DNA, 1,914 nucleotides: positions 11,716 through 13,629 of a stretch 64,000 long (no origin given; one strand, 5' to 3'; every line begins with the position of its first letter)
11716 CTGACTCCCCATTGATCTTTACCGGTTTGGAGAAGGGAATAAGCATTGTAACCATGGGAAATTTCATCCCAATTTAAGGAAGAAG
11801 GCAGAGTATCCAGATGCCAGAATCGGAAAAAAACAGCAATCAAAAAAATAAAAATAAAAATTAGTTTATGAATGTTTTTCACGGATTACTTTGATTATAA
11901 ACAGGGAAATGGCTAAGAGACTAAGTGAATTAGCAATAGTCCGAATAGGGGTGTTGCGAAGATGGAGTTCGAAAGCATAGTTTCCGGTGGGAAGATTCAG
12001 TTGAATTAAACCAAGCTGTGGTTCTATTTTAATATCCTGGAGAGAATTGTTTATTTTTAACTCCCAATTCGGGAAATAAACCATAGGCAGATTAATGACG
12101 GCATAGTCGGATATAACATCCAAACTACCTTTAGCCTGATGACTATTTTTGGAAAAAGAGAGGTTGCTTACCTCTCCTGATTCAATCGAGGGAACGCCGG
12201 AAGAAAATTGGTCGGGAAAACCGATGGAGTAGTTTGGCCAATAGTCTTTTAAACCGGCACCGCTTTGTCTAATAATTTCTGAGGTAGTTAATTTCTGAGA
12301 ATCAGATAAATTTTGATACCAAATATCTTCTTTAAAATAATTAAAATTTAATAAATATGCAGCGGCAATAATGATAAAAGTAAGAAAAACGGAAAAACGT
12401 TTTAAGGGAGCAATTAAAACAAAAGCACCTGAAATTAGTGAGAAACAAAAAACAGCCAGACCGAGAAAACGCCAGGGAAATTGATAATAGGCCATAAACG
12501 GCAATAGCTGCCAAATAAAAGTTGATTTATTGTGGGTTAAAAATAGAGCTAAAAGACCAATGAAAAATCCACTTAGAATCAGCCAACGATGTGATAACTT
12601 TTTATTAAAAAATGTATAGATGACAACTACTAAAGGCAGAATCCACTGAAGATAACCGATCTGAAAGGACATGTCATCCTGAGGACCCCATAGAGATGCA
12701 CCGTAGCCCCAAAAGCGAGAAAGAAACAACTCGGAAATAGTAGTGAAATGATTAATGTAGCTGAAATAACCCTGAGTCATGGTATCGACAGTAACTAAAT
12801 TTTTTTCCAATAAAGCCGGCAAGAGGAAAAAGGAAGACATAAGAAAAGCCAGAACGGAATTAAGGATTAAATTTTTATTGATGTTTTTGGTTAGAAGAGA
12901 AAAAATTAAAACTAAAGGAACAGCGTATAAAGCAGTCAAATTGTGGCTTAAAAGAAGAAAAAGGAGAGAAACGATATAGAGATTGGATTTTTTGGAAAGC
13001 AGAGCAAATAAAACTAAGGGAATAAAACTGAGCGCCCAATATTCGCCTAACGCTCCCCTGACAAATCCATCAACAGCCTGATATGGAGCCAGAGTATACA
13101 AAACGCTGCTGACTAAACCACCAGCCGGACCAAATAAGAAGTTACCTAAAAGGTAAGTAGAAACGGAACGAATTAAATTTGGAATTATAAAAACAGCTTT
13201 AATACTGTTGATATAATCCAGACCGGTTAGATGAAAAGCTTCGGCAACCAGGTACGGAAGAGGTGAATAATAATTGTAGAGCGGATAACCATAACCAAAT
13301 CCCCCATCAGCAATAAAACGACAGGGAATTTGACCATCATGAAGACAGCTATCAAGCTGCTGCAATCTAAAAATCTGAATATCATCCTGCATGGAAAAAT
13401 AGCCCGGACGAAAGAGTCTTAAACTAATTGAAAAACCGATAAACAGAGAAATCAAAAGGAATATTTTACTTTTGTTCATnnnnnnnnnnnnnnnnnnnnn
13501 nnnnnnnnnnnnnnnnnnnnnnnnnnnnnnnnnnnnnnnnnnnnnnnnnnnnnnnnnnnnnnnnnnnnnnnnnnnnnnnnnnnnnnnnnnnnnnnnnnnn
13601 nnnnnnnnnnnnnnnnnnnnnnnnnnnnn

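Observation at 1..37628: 37-kb contiguous glycosylation super-locus combining GT2/GT4 enzymes, lipid-P-sugar synthases, a flippase, about 11 GT-C membrane transferases and B12-radical-SAM enzymes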

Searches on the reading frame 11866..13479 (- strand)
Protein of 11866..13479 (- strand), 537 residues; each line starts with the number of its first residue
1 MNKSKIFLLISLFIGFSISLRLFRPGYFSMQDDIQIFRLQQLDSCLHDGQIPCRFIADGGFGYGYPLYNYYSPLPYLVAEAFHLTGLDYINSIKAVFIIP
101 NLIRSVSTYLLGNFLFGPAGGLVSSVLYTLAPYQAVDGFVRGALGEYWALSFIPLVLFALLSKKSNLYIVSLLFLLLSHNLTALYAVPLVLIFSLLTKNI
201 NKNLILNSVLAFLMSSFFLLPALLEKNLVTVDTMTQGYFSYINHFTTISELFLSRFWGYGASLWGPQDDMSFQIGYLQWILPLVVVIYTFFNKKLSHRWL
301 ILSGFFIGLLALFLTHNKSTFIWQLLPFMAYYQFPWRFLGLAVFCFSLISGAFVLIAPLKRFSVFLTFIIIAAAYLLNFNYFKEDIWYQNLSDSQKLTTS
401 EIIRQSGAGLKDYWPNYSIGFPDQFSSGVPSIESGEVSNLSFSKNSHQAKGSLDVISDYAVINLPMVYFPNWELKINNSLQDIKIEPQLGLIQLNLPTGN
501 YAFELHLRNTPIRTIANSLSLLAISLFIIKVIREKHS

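Call 3: search_protein_families(library=pfam, proteins=[window:11866-13479:-], max_evalue=0.01)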
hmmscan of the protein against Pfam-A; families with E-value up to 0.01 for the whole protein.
window:11866-13479:- (537 aa): 2 families
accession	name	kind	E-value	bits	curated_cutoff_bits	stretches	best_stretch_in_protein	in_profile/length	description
PF10131.15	PTPS_related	-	4.8e-07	29.1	26.4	1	68-378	1-306/621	6-pyruvoyl-tetrahydropterin synthase related domain; membrane protein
PF09586.16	YfhO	-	0.003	16.4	28.5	0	148-399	145-402/835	Bacterial membrane protein YfhO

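Call 12: search_protein_families(library=ncbifam, proteins=[window:11866-13479:-], max_evalue=0.01)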
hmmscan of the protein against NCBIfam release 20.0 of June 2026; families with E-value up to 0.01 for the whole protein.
window:11866-13479:- (537 aa): 0 families

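Call 68: list_cluster_members(proteins=[P0001, P0121, P0241, window:11866-13479:-, window:15110-16492:+, window:480-2066:-, window:36903-37628:-, window:35473-36906:-, window:34155-35486:-, window:51786-54461:-])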
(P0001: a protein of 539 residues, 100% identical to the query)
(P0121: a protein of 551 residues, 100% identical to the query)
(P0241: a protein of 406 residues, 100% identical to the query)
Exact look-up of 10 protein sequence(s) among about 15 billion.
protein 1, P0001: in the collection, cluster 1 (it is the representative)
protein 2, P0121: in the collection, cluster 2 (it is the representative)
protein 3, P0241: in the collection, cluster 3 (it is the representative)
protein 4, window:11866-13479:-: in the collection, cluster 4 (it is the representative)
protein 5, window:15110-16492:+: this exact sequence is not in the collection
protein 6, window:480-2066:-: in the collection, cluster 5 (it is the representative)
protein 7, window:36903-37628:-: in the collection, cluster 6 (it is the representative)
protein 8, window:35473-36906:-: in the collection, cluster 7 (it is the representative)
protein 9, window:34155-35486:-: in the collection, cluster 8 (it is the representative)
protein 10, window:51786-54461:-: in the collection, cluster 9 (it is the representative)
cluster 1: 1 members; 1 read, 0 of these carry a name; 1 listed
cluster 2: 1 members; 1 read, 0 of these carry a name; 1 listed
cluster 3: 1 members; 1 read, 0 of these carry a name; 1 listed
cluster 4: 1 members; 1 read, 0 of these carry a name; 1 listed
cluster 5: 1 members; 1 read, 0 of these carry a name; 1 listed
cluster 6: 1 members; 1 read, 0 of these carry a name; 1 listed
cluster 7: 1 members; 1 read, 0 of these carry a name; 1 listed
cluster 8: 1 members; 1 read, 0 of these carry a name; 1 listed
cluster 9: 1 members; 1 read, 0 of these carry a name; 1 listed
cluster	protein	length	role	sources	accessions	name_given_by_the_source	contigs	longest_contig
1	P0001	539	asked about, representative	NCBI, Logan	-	-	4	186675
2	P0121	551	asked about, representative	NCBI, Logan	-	-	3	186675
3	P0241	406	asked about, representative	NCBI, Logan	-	-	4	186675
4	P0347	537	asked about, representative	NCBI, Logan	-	-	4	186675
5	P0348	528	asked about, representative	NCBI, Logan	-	-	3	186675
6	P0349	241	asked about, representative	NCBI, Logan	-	-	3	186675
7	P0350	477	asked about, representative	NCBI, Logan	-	-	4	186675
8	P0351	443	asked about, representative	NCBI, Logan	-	-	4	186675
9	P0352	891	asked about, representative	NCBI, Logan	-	-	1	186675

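Call 95: search_protein_families(library=pfam, alignment_id=A3, max_evalue=0.01)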
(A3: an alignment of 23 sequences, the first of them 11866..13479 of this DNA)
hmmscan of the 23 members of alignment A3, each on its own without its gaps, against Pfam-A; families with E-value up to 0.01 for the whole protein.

A. member 1, window:11866-13479:- (537 aa): 2 families
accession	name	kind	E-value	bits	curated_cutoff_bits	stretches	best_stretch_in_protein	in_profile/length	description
PF10131.15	PTPS_related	-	4.8e-07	29.1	26.4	1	68-378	1-306/621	6-pyruvoyl-tetrahydropterin synthase related domain; membrane protein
PF09586.16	YfhO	-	0.003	16.4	28.5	0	148-399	145-402/835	Bacterial membrane protein YfhO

B. families by the number of members that match (of 23 scanned): 6 families
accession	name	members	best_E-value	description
PF10131.15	PTPS_related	16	1e-14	6-pyruvoyl-tetrahydropterin synthase related domain; membrane protein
PF09586.16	YfhO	6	9.1e-06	Bacterial membrane protein YfhO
PF13231.12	PMT_2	4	7.7e-06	Dolichyl-phosphate-mannose-protein mannosyltransferase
PF24661.1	DUF7649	1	0.00027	Domain of unknown function (DUF7649)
PF20176.3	DUF6541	1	0.00056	Family of unknown function (DUF6541)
PF04932.20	Wzy_C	1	0.001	O-Antigen ligase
